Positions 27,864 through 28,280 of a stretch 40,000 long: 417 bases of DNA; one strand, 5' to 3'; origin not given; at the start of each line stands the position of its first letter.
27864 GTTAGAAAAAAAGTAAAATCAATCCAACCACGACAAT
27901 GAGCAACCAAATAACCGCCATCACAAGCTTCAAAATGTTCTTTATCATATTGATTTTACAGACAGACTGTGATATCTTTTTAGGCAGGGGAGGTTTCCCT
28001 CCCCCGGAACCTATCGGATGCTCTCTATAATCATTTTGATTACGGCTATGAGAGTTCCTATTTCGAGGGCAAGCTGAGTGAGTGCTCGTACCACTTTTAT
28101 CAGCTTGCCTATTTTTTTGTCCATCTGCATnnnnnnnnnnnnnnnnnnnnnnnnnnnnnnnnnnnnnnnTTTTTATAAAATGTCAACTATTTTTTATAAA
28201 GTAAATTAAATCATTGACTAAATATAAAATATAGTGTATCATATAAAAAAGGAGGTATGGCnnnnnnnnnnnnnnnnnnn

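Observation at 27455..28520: Self-contained AT-rich module: XRE regulator divergent from a consensus-promoter operon of tiny hydrophobic peptides, inserted between the late regulator and terS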

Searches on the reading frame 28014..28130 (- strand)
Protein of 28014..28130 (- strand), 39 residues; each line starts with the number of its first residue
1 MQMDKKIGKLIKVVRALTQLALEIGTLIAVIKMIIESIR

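Call 7: search_protein_families(library=pfam, max_evalue=1, proteins=[window:28014-28130:-])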
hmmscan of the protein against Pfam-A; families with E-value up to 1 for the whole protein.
seq(39 aa): 2 families
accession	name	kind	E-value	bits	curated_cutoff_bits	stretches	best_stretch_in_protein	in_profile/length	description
PF17063.10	PSMalpha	-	0.063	13.8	23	0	24-36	4-16/21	Phenol-soluble modulin alpha peptide family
PF00542.24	Ribosomal_L12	-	0.27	12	25.9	1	5-22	11-27/67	Ribosomal protein L7/L12 C-terminal domain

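Call 8: search_protein_families(library=phrogs, max_evalue=1, proteins=[window:28014-28130:-])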
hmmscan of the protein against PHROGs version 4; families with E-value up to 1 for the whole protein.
seq(39 aa): 1 family
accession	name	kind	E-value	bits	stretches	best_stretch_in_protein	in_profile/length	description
phrog_38429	-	unknown function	3.9e-11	43.9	1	3-38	1-36/37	-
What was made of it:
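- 28011..28124 (-): PepA: a 37-aa peptide (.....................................). The N-terminal half is a cationic amphipathic helix and the C-terminal half is hydrophobic. An alternative ATG at 28130 would give 39 aa. Call 8: phrog_38429, E 3.9e-11, full length.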

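Call 10: search_dna_similar(query=window:28014-28130:-, collection=phages, mode=protein, max_evalue=1, max_rows=30)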
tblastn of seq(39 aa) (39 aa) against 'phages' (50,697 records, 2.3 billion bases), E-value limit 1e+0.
Records with a match: 5; places in all: 5; records where one place covers at least 80% of the query: 5.
Best place of each record, by identity: 60-80% 2; <60% 3.
By first word of the organism name: Clostridium 4; Dorea 1.
By host as written in the record: Clostridium difficile 3; Clostridioides difficile 1; Dorea sp. 000433215 DA134 1.
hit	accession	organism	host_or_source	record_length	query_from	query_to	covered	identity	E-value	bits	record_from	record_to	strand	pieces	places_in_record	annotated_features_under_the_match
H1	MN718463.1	Clostridium phage phiCDKH01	Clostridioides difficile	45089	5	38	87%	70.6%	2e-6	46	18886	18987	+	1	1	none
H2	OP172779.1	Dorea phage DO134P1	Dorea sp. 000433215 DA134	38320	5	38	87%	67.6%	7e-5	42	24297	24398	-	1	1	hypothetical protein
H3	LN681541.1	Clostridium phage phiMMP01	Clostridium difficile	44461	2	39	97%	50.0%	2e-4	41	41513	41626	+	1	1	conserved protein of unknown function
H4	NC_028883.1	Clostridium phage phiMMP01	Clostridium difficile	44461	2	39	97%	50.0%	2e-4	41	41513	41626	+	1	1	hypothetical protein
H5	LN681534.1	Clostridium phage phiCD24-1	Clostridium difficile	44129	2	39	97%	50.0%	2e-4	41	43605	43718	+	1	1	conserved protein of unknown function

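Call 11: get_annotated_region(hit=H1, flank=3000)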
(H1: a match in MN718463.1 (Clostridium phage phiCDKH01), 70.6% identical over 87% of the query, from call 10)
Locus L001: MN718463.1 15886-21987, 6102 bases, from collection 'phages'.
description: Clostridium phage phiCDKH01, complete genome.
organism: Clostridium phage phiCDKH01 (NCBI taxid 2686203)
taxonomy: Viruses; Duplodnaviria; Heunggongvirae; Uroviricota; Caudoviricetes
host: Clostridioides difficile; source: clinical isolate; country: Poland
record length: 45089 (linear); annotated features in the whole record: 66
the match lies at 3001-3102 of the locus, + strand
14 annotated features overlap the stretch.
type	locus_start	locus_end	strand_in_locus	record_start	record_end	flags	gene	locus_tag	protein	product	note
CDS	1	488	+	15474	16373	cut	-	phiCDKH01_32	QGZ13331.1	hypothetical protein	-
CDS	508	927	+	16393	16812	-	-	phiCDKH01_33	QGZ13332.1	single-stranded DNA-binding protein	-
CDS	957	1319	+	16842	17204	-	-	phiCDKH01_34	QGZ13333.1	hypothetical protein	-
CDS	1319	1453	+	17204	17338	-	-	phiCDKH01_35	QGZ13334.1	hypothetical protein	-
CDS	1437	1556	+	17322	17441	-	-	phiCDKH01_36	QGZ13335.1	hypothetical protein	-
CDS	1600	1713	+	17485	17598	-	-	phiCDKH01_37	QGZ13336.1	hypothetical protein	-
CDS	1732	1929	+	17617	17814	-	-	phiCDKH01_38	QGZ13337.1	hypothetical protein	-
CDS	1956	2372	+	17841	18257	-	-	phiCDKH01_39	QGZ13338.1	hypothetical protein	-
CDS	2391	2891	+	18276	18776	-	-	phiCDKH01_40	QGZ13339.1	hypothetical protein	-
CDS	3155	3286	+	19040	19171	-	-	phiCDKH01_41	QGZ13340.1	hypothetical protein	-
CDS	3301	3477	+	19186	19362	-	-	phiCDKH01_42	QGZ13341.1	hypothetical protein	-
CDS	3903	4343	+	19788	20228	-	-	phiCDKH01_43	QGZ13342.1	hypothetical protein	-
CDS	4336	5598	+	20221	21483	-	-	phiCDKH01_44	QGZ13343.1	terminase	-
CDS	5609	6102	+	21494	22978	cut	-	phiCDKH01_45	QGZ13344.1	hypothetical protein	-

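Call 12: get_annotated_region(hit=H2, flank=3000)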
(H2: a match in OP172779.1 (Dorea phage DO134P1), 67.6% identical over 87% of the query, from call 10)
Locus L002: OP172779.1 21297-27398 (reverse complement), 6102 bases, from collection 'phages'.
description: Dorea phage DO134P1, complete genome.
organism: Dorea phage DO134P1 (NCBI taxid 2968629)
taxonomy: Viruses; Duplodnaviria; Heunggongvirae; Uroviricota; Caudoviricetes
host: Dorea sp. 000433215 DA134; source: municipal sewage; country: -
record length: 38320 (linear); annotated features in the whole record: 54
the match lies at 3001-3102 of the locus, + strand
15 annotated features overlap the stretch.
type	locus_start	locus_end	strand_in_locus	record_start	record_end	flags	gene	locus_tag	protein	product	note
CDS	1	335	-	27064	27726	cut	-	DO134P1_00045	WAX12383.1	hypothetical protein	-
CDS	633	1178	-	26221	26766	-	-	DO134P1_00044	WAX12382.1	hypothetical protein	-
CDS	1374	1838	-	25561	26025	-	-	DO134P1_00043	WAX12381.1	hypothetical protein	-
CDS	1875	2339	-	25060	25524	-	-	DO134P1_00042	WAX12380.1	hypothetical protein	-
CDS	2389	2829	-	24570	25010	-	-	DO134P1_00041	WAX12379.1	hypothetical protein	-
CDS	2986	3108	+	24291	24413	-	-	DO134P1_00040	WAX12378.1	hypothetical protein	-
CDS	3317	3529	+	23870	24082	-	-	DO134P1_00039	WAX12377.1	hypothetical protein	-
CDS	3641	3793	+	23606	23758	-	-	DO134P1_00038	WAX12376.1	hypothetical protein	-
CDS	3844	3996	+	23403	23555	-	-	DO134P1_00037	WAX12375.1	hypothetical protein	-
CDS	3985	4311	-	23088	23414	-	-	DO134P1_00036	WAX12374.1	hypothetical protein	-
CDS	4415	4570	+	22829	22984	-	-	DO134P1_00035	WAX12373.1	hypothetical protein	-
CDS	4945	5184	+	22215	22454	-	-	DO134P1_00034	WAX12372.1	hypothetical protein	-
CDS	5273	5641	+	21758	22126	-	-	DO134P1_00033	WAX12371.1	hypothetical protein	-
CDS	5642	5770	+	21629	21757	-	-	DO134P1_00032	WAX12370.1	hypothetical protein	-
CDS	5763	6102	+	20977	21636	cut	-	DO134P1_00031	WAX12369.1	hypothetical protein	-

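Call 13: get_annotated_region(hit=H3, flank=3000)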
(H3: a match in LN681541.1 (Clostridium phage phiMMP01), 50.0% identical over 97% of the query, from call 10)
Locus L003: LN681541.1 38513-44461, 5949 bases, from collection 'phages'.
description: Clostridium phage phiMMP01, complete genome.
organism: Clostridium phage phiMMP01 (NCBI taxid 1582156)
taxonomy: Viruses; Duplodnaviria; Heunggongvirae; Uroviricota; Caudoviricetes; Yongloolinvirus; Yongloolinvirus MMP01
host: Clostridium difficile; source: -; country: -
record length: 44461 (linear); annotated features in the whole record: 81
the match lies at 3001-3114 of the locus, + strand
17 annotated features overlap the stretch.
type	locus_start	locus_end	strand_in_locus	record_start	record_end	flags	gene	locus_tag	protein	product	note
CDS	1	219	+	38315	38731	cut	-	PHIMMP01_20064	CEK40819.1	Single-stranded DNA-binding protein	-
CDS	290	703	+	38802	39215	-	-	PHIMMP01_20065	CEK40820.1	conserved protein of unknown function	Evidence 4 : Homologs of previously reported genes of unknown function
CDS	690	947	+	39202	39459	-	-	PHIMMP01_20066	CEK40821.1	conserved protein of unknown function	Evidence 4 : Homologs of previously reported genes of unknown function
CDS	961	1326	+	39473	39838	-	-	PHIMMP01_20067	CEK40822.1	conserved protein of unknown function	Evidence 4 : Homologs of previously reported genes of unknown function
CDS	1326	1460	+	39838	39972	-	-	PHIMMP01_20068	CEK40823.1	conserved protein of unknown function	Evidence 4 : Homologs of previously reported genes of unknown function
CDS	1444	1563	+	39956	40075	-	-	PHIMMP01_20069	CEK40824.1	putative phage protein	Evidence 3 : Function proposed based on presence of conserved amino acid motif, structural feature or limited homology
CDS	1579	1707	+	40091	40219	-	-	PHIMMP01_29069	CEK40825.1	conserved protein of unknown function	Evidence 4 : Homologs of previously reported genes of unknown function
CDS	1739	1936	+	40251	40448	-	-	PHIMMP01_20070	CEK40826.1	protein of unknown function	Evidence 5 : No homology to any previously reported sequences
CDS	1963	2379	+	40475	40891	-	-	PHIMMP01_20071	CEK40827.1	conserved protein of unknown function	Evidence 4 : Homologs of previously reported genes of unknown function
CDS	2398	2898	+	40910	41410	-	-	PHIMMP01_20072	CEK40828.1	conserved protein of unknown function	Evidence 4 : Homologs of previously reported genes of unknown function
CDS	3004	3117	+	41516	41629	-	-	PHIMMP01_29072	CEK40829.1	conserved protein of unknown function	Evidence 4 : Homologs of previously reported genes of unknown function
CDS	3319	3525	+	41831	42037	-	-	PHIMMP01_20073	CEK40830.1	conserved protein of unknown function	Evidence 4 : Homologs of previously reported genes of unknown function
CDS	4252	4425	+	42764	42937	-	-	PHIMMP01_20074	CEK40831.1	conserved protein of unknown function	Evidence 4 : Homologs of previously reported genes of unknown function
CDS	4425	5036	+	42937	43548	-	-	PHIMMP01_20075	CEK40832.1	conserved protein of unknown function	Evidence 4 : Homologs of previously reported genes of unknown function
CDS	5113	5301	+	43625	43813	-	-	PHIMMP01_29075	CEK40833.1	conserved protein of unknown function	Evidence 4 : Homologs of previously reported genes of unknown function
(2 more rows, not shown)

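Call 22: find_related_loci(query=A1, collection=genome_contigs, flank=5000)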
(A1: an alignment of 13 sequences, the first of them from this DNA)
Query A1 (37 aa) in genome_contigs; peptide patterns used: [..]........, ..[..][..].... (x = any residue, [..] = any of these).
157 stretches matched a pattern; 56 encode a relative of the query (tblastn E <= 1e-3); 56 distinct loci.
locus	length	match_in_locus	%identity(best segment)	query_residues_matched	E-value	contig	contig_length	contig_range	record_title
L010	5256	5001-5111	100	1-37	6e-18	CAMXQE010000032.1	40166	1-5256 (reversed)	MAG TPA_asm: uncultured Lachnospiraceae bacterium isolate SRR14920973_bin.4_metawrap_v1.3_MAG genome assembly, contig: N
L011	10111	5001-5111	100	1-37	6e-18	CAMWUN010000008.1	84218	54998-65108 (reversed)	MAG TPA_asm: uncultured bacterium isolate SRR14411328_bin.13_metawrap_v1.3_MAG genome assembly, contig: NODE.47_length_8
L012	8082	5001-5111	100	1-37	6e-18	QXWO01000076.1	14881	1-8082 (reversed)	Lachnospiraceae bacterium strain 1XD21-87 Scaffold69_1, whole genome shotgun sequence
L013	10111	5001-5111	100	1-37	6e-18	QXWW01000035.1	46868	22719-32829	Lachnospiraceae bacterium strain X68 Scaffold31_1, whole genome shotgun sequence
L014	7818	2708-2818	100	1-37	6e-18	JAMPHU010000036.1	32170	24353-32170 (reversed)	MAG: Candidatus Gastranaerophilales bacterium isolate NALB_7961_9 Scaffold_#36__SCF_036___32170_bp, whole genome shotgun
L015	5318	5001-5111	97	1-37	8e-18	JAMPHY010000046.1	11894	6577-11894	MAG: Clostridiales bacterium isolate NALB_7961_5 Scaffold_#46__SCF_046___11894_bp, whole genome shotgun sequence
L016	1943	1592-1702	97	1-37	8e-18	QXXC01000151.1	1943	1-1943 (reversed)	Clostridiaceae bacterium strain 1XD21-72 Scaffold146_1, whole genome shotgun sequence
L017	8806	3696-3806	95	1-37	1e-17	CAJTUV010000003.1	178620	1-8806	MAG TPA_asm: uncultured Hungatella sp. isolate MGBC108684 genome assembly, contig: MGBC108684.3, whole genome shotgun se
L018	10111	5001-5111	95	1-37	1e-17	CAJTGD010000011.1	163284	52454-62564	Lachnospiraceae bacterium isolate C84_6_DL94_Fmh genome assembly, contig: MGBC000187.11, whole genome shotgun sequence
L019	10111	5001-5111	95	1-37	2e-17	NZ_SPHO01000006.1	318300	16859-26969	Clostridium sp. 1001271st1 H5 strain 1001271st1_H5 NODE_6_length_318300_cov_24.7488, whole genome shotgun sequence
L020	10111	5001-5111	97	1-37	2e-17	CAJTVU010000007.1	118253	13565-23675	MAG TPA_asm: uncultured Dorea sp. isolate MGBC116935 genome assembly, contig: MGBC116935.7, whole genome shotgun sequenc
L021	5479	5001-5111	95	1-37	3e-17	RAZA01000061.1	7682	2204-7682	Bacterium D16-50 strain D16-50 Scaffold61_1, whole genome shotgun sequence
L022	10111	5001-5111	92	1-37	3e-17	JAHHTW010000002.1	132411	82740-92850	MAG: Anaerotignum sp. isolate MAG092 MAG092_2, whole genome shotgun sequence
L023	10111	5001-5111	92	1-37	3e-17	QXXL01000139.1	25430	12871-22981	Lachnospiraceae bacterium strain MGB1 Scaffold26_3, whole genome shotgun sequence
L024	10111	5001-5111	95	1-37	3e-17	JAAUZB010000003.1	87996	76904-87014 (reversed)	MAG: Roseburia sp. isolate Mgla_MAG_20-bin_1 c_000000019872, whole genome shotgun sequence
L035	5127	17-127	92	1-37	1e-16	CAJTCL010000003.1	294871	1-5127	Lachnospiraceae bacterium isolate B58_58_RH_H genome assembly, contig: MGBC000119.3, whole genome shotgun sequence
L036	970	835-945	92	1-37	8e-17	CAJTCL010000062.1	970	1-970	Lachnospiraceae bacterium isolate B58_58_RH_H genome assembly, contig: MGBC000119.62, whole genome shotgun sequence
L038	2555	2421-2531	92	1-37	1e-16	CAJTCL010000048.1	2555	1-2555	Lachnospiraceae bacterium isolate B58_58_RH_H genome assembly, contig: MGBC000119.48, whole genome shotgun sequence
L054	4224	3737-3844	89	1-36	1e-15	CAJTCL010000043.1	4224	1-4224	Lachnospiraceae bacterium isolate B58_58_RH_H genome assembly, contig: MGBC000119.43, whole genome shotgun sequence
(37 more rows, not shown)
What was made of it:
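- It occurs at 56 loci in Lachnospiraceae genomes (call 22) and in the C. difficile phages phiCDKH01, phiMMP01 and phiCD24-1 and Dorea phage DO134P1 (calls 10-13).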

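Call 34: search_protein_families(library=ncbifam, max_evalue=1, proteins=[window:28014-28124:-])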
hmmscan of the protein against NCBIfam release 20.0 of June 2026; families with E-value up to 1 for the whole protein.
seq(37 aa): 0 families

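Call 35: search_protein_families(library=padloc, max_evalue=1, proteins=[window:28014-28124:-])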
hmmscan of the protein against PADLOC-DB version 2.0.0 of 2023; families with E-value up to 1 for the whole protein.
seq(37 aa): 0 families

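Call 72: search_solved_structures(query=A3, max_evalue=10)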
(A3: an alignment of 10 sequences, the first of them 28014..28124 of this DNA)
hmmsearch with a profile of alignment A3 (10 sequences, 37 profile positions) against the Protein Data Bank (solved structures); distinct sequences matched with E-value up to 10: 7.
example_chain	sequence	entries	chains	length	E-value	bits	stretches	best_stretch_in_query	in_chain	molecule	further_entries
2eyx_A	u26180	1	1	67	0.19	14.8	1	16-31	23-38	v-crk sarcoma virus CT10 oncogene homolog isoform a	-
2ggr_A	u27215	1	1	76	0.24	14.5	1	16-31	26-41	Proto-oncogene C-crk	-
2l3p_A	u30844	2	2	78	0.32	14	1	16-31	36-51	Cis isomer of Crk protein | Trans isomer of Crk protein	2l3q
2bzx_A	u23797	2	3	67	0.33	14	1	16-33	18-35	CRK-LIKE PROTEIN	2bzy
2dbk_A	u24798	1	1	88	0.54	13.3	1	16-33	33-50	Crk-like protein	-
2l3s_A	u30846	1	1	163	0.78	12.8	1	16-31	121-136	Autoinhibited Crk protein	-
2eyz_A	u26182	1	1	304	1.5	11.9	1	16-31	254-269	v-crk sarcoma virus CT10 oncogene homolog isoform a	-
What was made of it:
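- Tried and rejected: A PDB sequence search with the PepA profile gave only chance hits, to Crk SH3 domains at E >= 0.19 (call 72).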

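Call 73: search_protein_representatives(alignment_id=A3)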
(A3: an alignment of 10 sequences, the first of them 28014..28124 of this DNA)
Query: 10 sequences, 37 profile positions. Proteins with E-value up to 0.001 (for the whole library): 95; up to 1e-10: 27; up to 1e-30: 0. The best 95 are listed.
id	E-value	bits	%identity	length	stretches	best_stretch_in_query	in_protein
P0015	1.1e-21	92.4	-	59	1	1-37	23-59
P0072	1.5e-21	92.0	-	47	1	1-37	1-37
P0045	2.6e-21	91.2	-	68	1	1-37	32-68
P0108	3.1e-21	91.0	-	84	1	1-37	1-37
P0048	3.1e-21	90.9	-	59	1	1-37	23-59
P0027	3.4e-21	90.8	-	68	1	1-37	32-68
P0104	5.9e-21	90.1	-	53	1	1-37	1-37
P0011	8.2e-20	86.4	-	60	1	1-37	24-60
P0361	9.2e-20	86.2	-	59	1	1-35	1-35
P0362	1.0e-19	86.1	-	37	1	1-37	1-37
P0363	1.1e-19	85.9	-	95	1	1-37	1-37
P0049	2.2e-18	81.8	-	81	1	2-37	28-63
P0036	2.6e-17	78.4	-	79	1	1-37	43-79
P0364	3.6e-17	77.9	-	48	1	1-35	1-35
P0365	4.0e-17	77.8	-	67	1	3-37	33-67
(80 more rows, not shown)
